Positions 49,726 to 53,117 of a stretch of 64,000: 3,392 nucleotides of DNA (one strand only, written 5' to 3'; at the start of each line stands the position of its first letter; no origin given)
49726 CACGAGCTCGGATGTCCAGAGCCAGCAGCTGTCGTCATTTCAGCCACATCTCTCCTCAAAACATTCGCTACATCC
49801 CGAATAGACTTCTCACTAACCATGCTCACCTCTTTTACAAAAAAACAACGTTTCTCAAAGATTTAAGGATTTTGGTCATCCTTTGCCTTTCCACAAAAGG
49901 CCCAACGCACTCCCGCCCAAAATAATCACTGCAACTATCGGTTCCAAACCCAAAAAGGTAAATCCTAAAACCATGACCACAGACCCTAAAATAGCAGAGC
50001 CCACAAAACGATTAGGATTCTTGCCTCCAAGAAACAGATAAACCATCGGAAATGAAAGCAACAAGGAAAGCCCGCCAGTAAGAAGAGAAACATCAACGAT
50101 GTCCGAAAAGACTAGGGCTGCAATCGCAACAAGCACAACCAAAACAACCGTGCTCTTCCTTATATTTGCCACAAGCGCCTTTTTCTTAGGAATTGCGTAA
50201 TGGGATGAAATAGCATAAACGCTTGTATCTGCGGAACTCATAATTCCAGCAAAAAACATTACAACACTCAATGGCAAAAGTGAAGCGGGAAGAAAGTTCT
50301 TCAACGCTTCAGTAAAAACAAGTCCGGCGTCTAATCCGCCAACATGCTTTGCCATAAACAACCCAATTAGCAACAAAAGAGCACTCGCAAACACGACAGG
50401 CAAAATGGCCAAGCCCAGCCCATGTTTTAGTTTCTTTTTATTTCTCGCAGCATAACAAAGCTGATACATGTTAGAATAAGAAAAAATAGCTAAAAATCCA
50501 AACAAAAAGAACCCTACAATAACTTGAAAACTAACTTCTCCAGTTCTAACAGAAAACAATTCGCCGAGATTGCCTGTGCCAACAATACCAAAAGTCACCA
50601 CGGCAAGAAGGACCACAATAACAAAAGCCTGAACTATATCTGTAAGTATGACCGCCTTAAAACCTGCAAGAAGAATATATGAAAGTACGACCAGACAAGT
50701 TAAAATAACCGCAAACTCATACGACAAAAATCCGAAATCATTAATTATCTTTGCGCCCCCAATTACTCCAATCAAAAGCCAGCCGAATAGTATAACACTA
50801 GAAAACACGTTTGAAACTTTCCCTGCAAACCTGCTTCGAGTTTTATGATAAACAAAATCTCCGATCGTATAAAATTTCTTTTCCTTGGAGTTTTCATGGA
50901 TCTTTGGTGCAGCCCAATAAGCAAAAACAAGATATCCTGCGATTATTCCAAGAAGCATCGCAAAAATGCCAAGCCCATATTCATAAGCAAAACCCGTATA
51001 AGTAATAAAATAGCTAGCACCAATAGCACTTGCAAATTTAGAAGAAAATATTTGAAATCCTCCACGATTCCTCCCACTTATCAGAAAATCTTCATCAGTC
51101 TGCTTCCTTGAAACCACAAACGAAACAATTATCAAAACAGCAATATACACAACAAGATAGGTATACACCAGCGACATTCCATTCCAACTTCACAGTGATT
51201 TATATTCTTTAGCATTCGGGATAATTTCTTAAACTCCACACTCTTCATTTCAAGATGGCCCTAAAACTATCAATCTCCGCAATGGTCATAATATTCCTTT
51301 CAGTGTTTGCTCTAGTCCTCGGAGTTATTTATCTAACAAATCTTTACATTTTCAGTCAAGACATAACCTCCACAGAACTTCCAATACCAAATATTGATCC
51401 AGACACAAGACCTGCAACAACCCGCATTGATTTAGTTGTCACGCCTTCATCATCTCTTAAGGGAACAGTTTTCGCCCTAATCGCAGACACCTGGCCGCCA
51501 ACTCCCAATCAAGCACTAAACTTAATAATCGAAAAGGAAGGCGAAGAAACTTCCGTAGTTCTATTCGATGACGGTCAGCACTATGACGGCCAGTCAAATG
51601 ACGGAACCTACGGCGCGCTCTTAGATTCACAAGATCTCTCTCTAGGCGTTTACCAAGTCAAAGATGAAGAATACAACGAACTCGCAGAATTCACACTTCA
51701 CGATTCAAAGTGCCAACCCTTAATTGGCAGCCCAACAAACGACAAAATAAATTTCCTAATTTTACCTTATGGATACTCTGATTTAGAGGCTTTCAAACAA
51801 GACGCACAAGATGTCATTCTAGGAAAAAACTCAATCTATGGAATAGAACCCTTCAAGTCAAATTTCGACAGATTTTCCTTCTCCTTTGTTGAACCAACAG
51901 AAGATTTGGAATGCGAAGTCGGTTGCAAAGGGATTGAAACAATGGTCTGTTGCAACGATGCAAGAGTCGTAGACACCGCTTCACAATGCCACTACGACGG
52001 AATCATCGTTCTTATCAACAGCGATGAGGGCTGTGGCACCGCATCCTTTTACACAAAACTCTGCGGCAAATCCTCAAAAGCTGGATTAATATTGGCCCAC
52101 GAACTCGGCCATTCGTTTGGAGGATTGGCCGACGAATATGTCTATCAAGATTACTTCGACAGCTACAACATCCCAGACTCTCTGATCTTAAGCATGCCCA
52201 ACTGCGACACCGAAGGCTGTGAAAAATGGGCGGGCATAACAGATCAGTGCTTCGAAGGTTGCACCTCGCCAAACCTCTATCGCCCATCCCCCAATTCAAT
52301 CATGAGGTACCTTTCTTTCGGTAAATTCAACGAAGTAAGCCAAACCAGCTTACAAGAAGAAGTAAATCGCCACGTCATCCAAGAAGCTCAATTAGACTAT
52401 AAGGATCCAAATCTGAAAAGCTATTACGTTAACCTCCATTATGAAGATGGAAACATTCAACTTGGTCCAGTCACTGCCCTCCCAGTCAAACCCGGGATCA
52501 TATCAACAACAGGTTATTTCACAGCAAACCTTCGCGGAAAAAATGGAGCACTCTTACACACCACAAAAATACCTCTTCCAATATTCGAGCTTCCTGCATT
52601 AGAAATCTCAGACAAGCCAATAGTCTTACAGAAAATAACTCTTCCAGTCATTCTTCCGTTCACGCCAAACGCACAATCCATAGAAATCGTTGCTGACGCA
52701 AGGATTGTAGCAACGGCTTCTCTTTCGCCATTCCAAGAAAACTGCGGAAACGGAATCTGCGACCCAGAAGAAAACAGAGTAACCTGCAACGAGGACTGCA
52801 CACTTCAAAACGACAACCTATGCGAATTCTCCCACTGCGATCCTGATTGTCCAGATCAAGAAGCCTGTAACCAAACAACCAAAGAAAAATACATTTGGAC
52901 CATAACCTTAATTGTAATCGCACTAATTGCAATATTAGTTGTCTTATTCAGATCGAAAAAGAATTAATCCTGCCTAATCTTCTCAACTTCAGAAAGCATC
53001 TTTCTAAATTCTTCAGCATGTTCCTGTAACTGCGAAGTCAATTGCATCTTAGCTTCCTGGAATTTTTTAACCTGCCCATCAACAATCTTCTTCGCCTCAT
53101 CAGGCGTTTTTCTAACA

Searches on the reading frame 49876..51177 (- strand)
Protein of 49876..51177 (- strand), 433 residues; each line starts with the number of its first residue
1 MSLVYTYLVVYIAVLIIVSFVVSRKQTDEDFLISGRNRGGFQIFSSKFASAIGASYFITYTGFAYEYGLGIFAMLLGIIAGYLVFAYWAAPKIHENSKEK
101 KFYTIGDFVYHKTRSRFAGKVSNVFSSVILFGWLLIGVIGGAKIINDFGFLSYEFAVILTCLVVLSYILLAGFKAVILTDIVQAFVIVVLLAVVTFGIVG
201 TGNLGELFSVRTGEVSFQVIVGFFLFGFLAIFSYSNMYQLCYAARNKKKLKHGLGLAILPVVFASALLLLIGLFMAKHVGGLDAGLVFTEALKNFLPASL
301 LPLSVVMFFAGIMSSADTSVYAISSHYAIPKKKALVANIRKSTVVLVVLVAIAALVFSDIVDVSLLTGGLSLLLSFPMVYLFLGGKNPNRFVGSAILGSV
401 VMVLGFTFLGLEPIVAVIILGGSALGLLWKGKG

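Call 80: search_protein_families(library=pfam, proteins=[window:49876-51177:-], max_evalue=0.0001)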
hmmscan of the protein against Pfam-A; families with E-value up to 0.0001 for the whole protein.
window:49876-51177:- (433 aa): 1 family
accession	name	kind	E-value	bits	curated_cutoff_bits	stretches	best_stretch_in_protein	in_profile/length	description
PF00474.23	SSF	-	6.6e-15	55.3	22.8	1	31-200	1-170/406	Sodium:solute symporter family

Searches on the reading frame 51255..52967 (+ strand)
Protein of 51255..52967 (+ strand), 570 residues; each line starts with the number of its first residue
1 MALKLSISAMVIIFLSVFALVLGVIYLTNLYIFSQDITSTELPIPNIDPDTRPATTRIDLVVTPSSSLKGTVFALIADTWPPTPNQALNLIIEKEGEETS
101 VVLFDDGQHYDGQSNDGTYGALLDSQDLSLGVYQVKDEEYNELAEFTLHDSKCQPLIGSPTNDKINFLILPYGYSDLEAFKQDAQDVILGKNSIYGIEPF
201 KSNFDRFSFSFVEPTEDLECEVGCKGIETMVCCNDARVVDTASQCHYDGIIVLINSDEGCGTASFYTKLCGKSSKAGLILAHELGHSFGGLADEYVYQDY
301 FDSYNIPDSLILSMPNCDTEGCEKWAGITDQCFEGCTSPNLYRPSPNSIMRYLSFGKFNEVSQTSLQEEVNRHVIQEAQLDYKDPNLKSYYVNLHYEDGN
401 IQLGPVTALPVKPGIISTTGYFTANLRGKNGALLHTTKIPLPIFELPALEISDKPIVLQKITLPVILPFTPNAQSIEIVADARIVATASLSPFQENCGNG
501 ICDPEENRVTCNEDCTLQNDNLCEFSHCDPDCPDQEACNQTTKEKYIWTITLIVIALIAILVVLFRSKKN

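Call 80: search_protein_families(library=pfam, proteins=[window:51255-52967:+], max_evalue=0.0001)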
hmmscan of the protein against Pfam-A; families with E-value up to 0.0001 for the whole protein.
window:51255-52967:+ (570 aa): 1 family
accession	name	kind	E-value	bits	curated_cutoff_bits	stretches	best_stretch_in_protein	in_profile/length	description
PF09471.16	Peptidase_M64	-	8.4e-16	58.4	26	1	224-302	87-167/302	IgA Peptidase M64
